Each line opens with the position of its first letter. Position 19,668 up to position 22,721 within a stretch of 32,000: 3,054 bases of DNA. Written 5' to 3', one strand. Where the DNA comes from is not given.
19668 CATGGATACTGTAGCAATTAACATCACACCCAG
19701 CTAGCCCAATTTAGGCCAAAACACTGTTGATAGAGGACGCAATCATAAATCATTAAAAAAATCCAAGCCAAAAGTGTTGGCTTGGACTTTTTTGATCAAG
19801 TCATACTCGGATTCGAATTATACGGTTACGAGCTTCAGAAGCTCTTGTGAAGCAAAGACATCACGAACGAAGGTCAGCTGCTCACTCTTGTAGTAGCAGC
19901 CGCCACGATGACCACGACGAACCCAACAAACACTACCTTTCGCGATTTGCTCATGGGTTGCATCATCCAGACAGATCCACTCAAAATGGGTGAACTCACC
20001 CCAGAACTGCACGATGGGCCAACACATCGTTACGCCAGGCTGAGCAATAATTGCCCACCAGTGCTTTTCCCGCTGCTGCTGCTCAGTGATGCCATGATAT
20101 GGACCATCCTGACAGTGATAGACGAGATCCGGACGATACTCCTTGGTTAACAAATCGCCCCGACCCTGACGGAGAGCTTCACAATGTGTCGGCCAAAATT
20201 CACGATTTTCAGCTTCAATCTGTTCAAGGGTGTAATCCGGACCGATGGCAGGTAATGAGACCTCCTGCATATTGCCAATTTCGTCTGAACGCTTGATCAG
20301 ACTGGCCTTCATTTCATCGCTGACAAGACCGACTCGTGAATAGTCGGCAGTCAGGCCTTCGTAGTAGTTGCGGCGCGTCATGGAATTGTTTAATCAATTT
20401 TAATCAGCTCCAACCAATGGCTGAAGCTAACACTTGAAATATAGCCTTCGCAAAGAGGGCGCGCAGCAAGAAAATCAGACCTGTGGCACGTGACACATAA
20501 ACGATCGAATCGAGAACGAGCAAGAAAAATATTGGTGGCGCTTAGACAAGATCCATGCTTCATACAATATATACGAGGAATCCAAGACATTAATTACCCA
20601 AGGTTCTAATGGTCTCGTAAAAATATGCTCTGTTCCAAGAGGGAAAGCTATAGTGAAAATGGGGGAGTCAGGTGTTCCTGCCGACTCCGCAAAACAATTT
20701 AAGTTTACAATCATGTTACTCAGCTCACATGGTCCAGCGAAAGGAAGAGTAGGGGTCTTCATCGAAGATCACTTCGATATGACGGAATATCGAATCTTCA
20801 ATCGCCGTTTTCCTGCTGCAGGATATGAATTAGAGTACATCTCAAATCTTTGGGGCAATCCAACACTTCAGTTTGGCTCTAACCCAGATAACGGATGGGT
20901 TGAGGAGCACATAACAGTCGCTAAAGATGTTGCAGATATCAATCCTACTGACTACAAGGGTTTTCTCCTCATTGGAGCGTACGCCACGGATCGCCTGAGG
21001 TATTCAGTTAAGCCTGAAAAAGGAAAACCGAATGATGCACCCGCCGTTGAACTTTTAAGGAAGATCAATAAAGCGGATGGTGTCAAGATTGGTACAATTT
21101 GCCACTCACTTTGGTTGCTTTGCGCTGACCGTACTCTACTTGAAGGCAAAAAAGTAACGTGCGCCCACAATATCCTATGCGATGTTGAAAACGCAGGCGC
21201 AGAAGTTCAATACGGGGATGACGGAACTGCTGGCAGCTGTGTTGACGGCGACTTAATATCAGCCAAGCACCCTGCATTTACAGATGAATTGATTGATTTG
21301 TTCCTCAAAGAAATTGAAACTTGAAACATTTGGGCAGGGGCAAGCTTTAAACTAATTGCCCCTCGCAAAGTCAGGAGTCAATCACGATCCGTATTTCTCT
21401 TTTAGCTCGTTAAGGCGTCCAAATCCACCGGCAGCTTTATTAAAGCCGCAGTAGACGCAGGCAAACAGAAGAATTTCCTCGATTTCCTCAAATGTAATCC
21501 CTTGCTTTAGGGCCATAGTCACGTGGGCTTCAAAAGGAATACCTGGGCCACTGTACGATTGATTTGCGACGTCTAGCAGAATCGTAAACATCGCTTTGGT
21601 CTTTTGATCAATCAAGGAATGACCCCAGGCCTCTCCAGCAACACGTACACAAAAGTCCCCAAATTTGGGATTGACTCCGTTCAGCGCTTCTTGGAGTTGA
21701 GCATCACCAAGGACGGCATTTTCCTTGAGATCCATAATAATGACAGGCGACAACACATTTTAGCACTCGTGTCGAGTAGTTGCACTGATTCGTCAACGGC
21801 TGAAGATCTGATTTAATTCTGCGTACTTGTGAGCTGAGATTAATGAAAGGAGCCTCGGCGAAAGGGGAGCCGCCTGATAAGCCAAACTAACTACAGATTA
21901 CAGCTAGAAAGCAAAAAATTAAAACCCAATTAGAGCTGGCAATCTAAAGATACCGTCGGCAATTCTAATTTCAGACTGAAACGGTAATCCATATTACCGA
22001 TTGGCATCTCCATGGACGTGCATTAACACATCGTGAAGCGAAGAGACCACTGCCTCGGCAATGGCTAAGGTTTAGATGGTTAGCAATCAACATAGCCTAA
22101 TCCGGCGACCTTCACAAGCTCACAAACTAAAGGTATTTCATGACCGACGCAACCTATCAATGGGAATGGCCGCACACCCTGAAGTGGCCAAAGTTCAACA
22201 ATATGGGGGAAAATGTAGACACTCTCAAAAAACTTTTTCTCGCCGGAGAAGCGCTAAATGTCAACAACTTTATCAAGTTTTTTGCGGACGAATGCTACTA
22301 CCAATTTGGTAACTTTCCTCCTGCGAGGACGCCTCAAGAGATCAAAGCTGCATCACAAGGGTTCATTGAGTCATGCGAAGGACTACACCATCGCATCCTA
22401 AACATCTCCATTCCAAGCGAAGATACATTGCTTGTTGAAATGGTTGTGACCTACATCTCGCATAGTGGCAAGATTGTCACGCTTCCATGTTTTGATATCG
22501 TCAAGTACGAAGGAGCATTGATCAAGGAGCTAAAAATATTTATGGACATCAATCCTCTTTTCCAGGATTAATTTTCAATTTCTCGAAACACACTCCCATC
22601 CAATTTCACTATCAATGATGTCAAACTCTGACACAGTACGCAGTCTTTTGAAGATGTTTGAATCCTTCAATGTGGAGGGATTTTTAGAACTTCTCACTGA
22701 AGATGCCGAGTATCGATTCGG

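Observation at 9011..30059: Candidate uncharacterised neighbourhood: extracellular oxidation plus small-enzyme clean-up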

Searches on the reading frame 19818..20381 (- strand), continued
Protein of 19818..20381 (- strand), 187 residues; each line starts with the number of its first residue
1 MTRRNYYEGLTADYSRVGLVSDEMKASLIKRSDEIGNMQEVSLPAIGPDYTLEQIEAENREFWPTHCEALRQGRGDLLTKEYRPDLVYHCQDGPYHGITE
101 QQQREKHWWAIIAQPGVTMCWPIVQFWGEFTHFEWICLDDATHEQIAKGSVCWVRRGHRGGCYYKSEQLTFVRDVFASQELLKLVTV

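Call 84: get_annotated_region(hit=H3, flank=14000)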
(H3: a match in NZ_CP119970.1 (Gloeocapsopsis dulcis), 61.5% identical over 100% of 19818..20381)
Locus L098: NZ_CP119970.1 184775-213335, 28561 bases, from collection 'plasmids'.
description: Gloeocapsopsis dulcis strain AAB1 plasmid unnamed1, complete sequence
organism: Gloeocapsopsis dulcis (NCBI taxid 2859516)
taxonomy: Bacteria; Cyanobacteriota; Cyanophyceae; Chroococcales; Chroococcaceae; Gloeocapsopsis; Gloeocapsopsis dulcis
host: -; source: Dried cell culture,Desert, underside of quartz rock; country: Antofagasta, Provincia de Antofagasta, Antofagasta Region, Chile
typing (MOB-suite, as given by PLSDB): non-mobilizable; replicon rep_cluster_1633
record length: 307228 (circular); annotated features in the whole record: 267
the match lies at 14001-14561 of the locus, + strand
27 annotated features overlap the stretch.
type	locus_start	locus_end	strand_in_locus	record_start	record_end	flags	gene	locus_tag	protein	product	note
CDS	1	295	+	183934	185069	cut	-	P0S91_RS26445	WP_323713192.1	IS630 family transposase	-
CDS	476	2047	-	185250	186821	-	-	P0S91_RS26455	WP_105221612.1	MFS transporter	-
CDS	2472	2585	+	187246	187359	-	-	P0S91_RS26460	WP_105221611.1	IS1 family transposase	GO:0006313 - DNA transposition [Evidence IEA]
CDS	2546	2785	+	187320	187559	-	-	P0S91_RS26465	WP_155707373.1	hypothetical protein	-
CDS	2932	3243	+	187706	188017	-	-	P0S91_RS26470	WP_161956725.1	helix-turn-helix domain-containing protein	-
CDS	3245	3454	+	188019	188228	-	-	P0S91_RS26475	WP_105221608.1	winged helix-turn-helix domain-containing protein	-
CDS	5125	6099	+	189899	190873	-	-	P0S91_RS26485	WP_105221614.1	LLM class oxidoreductase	-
CDS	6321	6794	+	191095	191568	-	-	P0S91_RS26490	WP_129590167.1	hypothetical protein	-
CDS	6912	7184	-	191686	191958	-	-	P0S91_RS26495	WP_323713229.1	transposase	-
CDS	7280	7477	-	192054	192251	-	-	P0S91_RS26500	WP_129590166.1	hypothetical protein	-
CDS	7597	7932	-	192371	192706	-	-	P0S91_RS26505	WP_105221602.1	helix-turn-helix domain-containing protein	-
CDS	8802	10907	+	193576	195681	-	glgX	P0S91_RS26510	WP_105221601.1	glycogen debranching protein GlgX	GO:0005980 - glycogen catabolic process [Evidence IEA]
CDS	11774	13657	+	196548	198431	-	-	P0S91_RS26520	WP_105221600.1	AGE family epimerase/isomerase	-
CDS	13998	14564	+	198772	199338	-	-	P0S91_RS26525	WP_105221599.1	hypothetical protein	-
CDS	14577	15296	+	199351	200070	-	-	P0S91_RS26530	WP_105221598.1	carboxymuconolactone decarboxylase family protein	-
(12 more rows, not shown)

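Call 85: get_annotated_region(hit=H4, flank=12000)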
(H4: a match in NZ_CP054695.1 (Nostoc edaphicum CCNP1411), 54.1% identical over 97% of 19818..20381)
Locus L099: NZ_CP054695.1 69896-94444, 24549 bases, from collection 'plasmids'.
description: Nostoc edaphicum CCNP1411 plasmid pNe_3, complete sequence
organism: Nostoc edaphicum CCNP1411 (NCBI taxid 1472755)
taxonomy: Bacteria; Cyanobacteriota; Cyanophyceae; Nostocales; Nostocaceae; Nostoc; Nostoc edaphicum; Nostoc edaphicum CCNP1411
host: -; source: -; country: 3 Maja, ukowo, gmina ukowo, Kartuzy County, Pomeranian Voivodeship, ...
typing (MOB-suite, as given by PLSDB): conjugative; relaxase MOBP; mating-pair formation MPF_T
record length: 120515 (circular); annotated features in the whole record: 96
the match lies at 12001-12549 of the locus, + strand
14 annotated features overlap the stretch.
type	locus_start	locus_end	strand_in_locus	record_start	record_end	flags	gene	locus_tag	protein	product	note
CDS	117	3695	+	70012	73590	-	-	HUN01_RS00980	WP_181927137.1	NB-ARC domain-containing protein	-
CDS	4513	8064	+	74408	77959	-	-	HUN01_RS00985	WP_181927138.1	NB-ARC domain-containing protein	-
CDS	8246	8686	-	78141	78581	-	-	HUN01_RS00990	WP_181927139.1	hypothetical protein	-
CDS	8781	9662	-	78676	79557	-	-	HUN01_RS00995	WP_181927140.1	hypothetical protein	-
CDS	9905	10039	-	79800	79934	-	-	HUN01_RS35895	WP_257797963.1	hypothetical protein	-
CDS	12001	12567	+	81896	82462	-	-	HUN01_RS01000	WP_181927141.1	hypothetical protein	-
CDS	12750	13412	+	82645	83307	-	-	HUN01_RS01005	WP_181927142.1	AraC family transcriptional regulator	-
CDS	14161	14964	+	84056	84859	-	-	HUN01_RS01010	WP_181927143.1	MIP/aquaporin family protein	GO:0055085 - transmembrane transport [Evidence IEA]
CDS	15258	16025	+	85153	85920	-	-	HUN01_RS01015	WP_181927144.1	glucose 1-dehydrogenase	-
CDS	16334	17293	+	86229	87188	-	-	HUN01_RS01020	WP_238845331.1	SMP-30/gluconolactonase/LRE family protein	-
CDS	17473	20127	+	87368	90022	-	-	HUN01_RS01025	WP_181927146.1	glucosidase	-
CDS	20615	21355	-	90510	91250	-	-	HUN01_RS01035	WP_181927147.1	glucose 1-dehydrogenase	-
CDS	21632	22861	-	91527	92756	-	-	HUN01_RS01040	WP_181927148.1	low temperature requirement protein A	-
CDS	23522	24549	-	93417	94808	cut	-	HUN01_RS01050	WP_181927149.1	ATP-binding protein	-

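Call 86: get_annotated_region(hit=H1, flank=16000)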
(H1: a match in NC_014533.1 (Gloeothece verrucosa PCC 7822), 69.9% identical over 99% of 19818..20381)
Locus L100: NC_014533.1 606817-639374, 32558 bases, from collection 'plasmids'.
description: Gloeothece verrucosa PCC 7822 plasmid Cy782201, complete sequence
organism: Gloeothece verrucosa PCC 7822 (NCBI taxid 497965)
taxonomy: Bacteria; Cyanobacteriota; Cyanophyceae; Chroococcales; Aphanothecaceae; Gloeothece; Gloeothece verrucosa; Gloeothece verrucosa PCC 7822
host: -; source: fresh water in rice field; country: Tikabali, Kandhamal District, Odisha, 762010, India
typing (MOB-suite, as given by PLSDB): non-mobilizable; mating-pair formation MPF_T
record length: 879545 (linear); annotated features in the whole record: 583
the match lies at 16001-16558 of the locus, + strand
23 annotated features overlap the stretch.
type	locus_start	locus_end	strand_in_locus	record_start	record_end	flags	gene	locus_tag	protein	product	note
CDS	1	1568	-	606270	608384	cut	glgX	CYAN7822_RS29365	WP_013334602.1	glycogen debranching protein GlgX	GO:0005980 - glycogen catabolic process [Evidence IEA]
CDS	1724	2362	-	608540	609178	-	-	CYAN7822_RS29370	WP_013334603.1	DJ-1/PfpI family protein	-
CDS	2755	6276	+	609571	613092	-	-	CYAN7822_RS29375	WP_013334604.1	NB-ARC domain-containing protein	-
CDS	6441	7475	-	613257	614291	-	-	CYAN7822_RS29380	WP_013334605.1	methyltransferase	-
CDS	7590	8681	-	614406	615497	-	-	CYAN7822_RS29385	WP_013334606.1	3-oxoacyl-[acyl-carrier-protein] synthase III C-terminal domain-containing protein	-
CDS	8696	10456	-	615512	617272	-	-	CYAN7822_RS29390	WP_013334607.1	thiamine pyrophosphate-binding protein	-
CDS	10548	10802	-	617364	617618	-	-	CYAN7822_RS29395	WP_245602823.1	hypothetical protein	-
CDS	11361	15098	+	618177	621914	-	-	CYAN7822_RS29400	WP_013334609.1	multicopper oxidase domain-containing protein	-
CDS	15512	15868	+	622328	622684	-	-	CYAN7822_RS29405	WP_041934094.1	carboxymuconolactone decarboxylase family protein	-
CDS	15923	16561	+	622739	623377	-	-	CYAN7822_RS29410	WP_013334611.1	hypothetical protein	-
CDS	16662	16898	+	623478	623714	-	-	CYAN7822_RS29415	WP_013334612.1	CDGSH iron-sulfur domain-containing protein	-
CDS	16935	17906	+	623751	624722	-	-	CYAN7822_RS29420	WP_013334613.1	EthD domain-containing protein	-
CDS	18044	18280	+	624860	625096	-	-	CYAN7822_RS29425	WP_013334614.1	CDGSH iron-sulfur domain-containing protein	-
CDS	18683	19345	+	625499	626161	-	-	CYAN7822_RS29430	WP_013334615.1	HAD family hydrolase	-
CDS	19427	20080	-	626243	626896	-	-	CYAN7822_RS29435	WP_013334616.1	potassium channel family protein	-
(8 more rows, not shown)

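Call 87: get_annotated_region(hit=H5, flank=12000)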
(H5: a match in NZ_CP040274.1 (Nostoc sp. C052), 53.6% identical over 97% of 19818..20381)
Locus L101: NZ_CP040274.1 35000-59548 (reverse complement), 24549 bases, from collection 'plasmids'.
description: Nostoc sp. C052 plasmid pC052_B, complete sequence
organism: Nostoc sp. C052 (NCBI taxid 2576902)
taxonomy: Bacteria; Cyanobacteriota; Cyanophyceae; Nostocales; Nostocaceae; Nostoc; Nostoc sp. C052
host: -; source: Blasia pusilla,pure culture; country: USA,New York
typing (MOB-suite, as given by PLSDB): non-mobilizable
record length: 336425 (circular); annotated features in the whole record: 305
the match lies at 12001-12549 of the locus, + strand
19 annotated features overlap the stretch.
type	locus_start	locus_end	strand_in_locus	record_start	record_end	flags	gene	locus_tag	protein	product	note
CDS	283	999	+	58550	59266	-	-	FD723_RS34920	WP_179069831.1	SDR family oxidoreductase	-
CDS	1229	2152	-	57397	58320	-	-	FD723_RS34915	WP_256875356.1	IS110 family transposase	-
CDS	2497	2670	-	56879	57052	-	-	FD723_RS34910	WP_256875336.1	DUF4277 domain-containing protein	-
CDS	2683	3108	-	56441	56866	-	-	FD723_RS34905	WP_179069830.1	hypothetical protein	-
CDS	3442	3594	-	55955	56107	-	-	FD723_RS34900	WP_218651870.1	ribbon-helix-helix protein, CopG family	GO:0006355 - regulation of DNA-templated transcription [Evidence IEA]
CDS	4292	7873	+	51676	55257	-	-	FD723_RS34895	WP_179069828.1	NB-ARC domain-containing protein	-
CDS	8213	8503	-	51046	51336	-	-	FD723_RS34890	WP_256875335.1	hypothetical protein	-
CDS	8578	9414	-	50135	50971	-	-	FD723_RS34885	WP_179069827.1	hypothetical protein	-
CDS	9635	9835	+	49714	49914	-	-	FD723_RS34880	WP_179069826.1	hypothetical protein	-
CDS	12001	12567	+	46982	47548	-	-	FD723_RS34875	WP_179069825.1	hypothetical protein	-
CDS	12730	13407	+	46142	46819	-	-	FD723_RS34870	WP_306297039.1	AraC family transcriptional regulator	-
CDS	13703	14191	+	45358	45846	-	-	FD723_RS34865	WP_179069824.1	ankyrin repeat domain-containing protein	-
CDS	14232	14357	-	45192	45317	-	-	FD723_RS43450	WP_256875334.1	hypothetical protein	-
CDS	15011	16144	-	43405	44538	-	-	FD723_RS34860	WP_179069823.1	ISAs1 family transposase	-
CDS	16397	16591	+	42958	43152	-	-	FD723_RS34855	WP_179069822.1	transposase DNA-binding-containing protein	-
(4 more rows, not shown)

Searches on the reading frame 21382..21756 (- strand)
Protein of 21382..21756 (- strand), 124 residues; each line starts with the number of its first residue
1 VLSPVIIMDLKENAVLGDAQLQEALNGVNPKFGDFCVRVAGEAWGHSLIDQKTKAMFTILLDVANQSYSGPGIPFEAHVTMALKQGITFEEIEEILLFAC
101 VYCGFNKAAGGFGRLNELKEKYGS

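Call 5: search_protein_families(library=pfam, proteins=[window:21382-21756:-], max_evalue=0.01)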
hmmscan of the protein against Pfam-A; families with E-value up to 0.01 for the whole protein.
window:21382-21756:- (124 aa): 1 family
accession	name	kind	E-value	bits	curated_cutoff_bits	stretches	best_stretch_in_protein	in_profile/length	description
PF02627.25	CMD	-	2.8e-09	37.3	23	1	30-112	1-79/84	Carboxymuconolactone decarboxylase family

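Call 21: search_protein_families(library=ncbifam, proteins=[window:21382-21756:-], max_evalue=0.01)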
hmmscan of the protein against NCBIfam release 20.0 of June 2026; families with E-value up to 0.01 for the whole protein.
window:21382-21756:- (124 aa): 3 families
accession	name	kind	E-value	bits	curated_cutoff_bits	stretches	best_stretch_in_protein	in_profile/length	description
NF051488.1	bifunc_PcaDC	exception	2.2e-12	46.8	390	1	14-112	268-366/375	bifunctional 3-oxoadipate enol-lactonase/4-carboxymuconolactone decarboxylase PcaDC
TIGR02425.1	decarb_PcaC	equivalog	2e-09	37.6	155.7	1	13-112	13-112/123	4-carboxymuconolactone decarboxylase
NF051487.1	bifunc_PcaCD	exception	1.1e-07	31.3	430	1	13-117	14-122/413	bifunctional 4-carboxymuconolactone decarboxylase/3-oxoadipate enol-lactonase PcaCD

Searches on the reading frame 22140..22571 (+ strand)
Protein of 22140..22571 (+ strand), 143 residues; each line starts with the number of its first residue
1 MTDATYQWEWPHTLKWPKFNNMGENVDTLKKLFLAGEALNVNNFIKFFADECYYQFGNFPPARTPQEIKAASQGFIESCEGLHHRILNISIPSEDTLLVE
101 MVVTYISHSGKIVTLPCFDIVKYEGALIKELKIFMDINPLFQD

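Call 5: search_protein_families(library=pfam, proteins=[window:22140-22571:+], max_evalue=0.01)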
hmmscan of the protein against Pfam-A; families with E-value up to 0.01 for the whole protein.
window:22140-22571:+ (143 aa): 1 family
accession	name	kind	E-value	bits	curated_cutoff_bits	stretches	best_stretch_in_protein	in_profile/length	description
PF12680.13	SnoaL_2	-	1.5e-07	32.4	27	1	38-130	10-101/102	SnoaL-like domain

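Call 21: search_protein_families(library=ncbifam, proteins=[window:22140-22571:+], max_evalue=0.01)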
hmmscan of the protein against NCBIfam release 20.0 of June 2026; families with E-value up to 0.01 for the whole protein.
window:22140-22571:+ (143 aa): 0 families
